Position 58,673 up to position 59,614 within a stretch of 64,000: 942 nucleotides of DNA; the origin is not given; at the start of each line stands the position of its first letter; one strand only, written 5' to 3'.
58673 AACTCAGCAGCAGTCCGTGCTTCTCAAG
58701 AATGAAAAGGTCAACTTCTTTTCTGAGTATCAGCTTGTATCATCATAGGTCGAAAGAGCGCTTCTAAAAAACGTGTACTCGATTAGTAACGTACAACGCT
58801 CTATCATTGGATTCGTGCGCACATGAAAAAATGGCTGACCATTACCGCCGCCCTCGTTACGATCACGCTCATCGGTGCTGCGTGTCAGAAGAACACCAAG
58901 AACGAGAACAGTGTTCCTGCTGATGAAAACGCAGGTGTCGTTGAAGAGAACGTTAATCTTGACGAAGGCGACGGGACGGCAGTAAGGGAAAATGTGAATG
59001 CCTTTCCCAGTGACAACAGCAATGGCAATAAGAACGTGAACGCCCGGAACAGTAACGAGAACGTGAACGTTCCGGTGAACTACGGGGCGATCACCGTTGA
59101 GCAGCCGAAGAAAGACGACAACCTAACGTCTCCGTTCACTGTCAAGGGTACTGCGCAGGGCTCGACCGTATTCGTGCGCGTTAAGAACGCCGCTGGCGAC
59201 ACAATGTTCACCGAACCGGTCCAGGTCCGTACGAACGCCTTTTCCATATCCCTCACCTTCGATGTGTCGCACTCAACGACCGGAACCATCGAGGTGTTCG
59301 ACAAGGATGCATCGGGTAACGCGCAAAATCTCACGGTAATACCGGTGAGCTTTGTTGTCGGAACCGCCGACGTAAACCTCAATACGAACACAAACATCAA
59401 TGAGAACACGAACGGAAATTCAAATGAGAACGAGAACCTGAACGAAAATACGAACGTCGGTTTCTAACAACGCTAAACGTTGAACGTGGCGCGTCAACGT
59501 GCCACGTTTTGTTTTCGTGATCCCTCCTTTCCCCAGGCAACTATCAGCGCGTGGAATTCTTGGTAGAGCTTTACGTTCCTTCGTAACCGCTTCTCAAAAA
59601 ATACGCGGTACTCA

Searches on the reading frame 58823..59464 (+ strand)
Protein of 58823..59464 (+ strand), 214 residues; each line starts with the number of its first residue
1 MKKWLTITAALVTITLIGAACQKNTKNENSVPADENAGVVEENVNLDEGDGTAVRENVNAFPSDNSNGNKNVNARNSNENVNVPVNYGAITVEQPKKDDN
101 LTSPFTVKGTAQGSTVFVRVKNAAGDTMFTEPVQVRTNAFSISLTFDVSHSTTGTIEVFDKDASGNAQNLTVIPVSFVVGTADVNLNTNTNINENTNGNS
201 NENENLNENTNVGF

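Call 22: search_protein_families(library=pfam, proteins=[window:58823-59464:+], max_evalue=0.001)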
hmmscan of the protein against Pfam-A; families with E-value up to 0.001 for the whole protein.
window:58823-59464:+ (214 aa): 1 family
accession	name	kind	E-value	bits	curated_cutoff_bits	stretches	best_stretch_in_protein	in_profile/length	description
PF10648.15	Gmad2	-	4.5e-08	33.7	25.7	1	90-166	2-85/86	Immunoglobulin-like domain of bacterial spore germination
